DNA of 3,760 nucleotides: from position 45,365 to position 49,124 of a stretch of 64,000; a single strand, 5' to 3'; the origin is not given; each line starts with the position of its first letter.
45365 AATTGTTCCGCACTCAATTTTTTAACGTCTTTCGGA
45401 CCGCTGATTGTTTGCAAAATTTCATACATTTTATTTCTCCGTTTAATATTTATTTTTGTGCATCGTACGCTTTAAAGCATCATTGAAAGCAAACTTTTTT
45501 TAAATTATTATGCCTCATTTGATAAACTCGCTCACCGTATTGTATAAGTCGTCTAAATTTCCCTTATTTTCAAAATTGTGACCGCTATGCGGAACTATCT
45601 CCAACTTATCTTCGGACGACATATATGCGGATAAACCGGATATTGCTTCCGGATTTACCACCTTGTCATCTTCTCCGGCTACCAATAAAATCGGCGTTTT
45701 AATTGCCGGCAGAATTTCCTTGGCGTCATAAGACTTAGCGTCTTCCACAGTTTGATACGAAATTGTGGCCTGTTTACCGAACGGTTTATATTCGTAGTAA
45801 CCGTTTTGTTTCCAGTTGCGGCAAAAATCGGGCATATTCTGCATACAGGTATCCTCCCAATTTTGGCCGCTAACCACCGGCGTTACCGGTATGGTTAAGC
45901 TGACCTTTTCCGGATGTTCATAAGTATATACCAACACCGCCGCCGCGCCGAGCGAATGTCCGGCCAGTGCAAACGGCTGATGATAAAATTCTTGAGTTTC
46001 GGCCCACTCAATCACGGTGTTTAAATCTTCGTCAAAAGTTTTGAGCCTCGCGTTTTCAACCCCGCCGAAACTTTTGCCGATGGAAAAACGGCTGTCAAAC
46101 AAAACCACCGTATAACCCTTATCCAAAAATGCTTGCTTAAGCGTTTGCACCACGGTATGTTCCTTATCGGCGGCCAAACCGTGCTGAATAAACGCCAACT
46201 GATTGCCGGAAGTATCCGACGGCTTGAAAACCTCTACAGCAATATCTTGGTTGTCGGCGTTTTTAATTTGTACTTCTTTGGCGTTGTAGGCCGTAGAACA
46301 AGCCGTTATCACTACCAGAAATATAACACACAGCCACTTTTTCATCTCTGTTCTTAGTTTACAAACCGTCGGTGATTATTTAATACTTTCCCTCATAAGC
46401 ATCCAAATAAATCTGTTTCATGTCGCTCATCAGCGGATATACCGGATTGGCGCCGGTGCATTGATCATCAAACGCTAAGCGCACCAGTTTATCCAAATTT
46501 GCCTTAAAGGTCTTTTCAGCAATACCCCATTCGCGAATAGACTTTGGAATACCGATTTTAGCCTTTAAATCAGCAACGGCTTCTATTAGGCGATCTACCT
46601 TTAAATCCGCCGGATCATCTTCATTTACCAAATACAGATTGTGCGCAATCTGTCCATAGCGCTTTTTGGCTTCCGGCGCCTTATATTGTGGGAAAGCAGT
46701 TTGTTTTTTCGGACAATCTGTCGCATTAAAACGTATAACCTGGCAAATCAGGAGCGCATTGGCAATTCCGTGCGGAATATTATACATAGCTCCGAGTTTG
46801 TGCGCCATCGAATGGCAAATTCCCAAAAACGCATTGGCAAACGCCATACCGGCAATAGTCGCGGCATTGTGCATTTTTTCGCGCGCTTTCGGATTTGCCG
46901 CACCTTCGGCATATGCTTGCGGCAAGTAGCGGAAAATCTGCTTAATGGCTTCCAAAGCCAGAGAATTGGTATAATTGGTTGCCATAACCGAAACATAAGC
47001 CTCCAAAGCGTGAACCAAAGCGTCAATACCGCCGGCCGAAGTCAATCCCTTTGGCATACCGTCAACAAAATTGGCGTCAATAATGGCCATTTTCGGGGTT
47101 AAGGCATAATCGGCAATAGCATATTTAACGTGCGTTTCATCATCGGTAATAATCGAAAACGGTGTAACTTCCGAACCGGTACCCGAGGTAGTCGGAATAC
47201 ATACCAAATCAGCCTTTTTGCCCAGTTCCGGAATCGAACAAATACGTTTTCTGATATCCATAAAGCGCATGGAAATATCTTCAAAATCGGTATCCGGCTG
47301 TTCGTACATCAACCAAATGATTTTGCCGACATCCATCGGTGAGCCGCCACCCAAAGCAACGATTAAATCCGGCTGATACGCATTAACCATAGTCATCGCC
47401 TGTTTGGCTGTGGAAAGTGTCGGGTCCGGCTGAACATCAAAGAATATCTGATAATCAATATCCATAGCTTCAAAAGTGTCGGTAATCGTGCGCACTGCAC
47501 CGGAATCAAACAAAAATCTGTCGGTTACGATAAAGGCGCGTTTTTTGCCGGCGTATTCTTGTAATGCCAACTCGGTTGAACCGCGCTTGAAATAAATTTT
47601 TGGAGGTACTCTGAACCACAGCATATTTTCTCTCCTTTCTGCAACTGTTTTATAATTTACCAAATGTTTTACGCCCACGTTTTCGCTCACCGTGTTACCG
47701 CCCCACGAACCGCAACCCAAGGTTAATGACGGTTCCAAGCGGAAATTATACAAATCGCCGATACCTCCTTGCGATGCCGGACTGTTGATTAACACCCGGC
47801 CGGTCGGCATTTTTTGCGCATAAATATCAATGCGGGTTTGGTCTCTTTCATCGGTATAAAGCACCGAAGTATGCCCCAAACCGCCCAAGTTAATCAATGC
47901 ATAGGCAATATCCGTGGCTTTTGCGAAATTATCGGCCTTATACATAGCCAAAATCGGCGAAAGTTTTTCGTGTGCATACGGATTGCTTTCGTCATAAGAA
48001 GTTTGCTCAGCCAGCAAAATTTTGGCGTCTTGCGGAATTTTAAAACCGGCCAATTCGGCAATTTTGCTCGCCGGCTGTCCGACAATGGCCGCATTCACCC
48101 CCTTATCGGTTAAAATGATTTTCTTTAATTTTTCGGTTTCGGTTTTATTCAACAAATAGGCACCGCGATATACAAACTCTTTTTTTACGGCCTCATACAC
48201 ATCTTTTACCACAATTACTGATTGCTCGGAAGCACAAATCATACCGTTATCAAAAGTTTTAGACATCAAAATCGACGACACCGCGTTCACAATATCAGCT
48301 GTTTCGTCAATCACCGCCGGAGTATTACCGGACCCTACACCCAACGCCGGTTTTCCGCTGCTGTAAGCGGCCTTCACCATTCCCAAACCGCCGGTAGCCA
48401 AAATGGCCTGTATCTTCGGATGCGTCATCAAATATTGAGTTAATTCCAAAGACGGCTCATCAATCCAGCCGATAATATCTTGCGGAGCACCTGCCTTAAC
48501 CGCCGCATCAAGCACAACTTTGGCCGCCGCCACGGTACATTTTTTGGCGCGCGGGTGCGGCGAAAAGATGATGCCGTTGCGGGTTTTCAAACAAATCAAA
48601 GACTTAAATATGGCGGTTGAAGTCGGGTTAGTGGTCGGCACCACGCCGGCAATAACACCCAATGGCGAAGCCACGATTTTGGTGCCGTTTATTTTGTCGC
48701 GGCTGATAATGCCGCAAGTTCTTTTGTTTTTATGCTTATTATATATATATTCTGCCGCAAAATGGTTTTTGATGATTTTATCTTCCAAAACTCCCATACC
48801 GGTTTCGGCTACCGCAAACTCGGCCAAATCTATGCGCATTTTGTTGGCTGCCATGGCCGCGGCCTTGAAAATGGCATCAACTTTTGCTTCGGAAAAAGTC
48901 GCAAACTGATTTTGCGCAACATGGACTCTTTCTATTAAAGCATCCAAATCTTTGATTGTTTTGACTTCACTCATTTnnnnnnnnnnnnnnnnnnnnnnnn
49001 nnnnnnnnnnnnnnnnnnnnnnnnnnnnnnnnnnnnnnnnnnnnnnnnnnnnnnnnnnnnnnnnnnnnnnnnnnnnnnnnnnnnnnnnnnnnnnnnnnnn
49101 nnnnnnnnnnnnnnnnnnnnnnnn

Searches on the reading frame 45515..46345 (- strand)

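Call 40: search_protein_families(library=pfam, proteins=[window:45515-46345:-], max_evalue=0.001)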
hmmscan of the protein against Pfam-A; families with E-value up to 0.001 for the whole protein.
window:45515-46345:- (276 aa): 12 families
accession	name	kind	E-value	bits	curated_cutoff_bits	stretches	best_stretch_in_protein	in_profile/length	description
PF12146.15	Hydrolase_4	-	1.9e-16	60.6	27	2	53-172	9-131/239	Serine aminopeptidase, S33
PF00561.26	Abhydrolase_1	-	1.4e-14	54.8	25.8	1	53-178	5-127/245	alpha/beta hydrolase fold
PF00326.27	Peptidase_S9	-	2.9e-09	37.2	22.6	1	71-276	7-207/213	Prolyl oligopeptidase family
PF02129.25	Peptidase_S15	-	6.9e-09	36.2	23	1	36-162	6-134/262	X-Pro dipeptidyl-peptidase (S15 family)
PF20408.4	Abhydrolase_11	-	5.8e-08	33.1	27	0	53-137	7-90/193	Alpha/beta hydrolase domain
PF12697.13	Abhydrolase_6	-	1.2e-07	33.1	26.3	1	55-256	5-204/217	Alpha/beta hydrolase family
PF08538.16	DUF1749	-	2.7e-07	30.4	24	1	25-157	8-143/299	Protein of unknown function (DUF1749)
PF03959.19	FSH1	-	0.00015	22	21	1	101-255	82-197/211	Serine hydrolase (FSH1)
PF02273.21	Acyl_transf_2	-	0.0003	20.6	20.3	0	28-135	8-113/294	Acyl transferase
PF08840.17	BAAT_C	-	0.00046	20.7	20.9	0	114-259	12-161/210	BAAT / Acyl-CoA thioester hydrolase C terminal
PF01738.24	DLH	-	0.00046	20.3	21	0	210-263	137-193/217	Dienelactone hydrolase family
PF00756.26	Esterase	-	0.00066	20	22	0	111-245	102-216/251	Putative esterase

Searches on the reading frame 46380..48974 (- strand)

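Call 40: search_protein_families(library=pfam, proteins=[window:46380-48974:-], max_evalue=0.001)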
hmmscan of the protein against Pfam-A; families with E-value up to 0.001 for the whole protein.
window:46380-48974:- (864 aa): 4 families
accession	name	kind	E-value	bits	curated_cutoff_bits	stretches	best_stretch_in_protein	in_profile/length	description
PF25137.1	ADH_Fe_C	-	6.3e-54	183.1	27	1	646-860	2-194/194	Fe-containing alcohol dehydrogenase family, C-terminal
PF00465.25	Fe-ADH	-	8.2e-46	156.1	31.3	1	457-633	1-167/168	Iron-containing alcohol dehydrogenase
PF00171.27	Aldedh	-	3.6e-25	88.9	23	1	7-270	28-292/461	Aldehyde dehydrogenase family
PF13685.12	Fe-ADH_2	-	2.3e-07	31.4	28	1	475-553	17-93/149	Iron-containing alcohol dehydrogenase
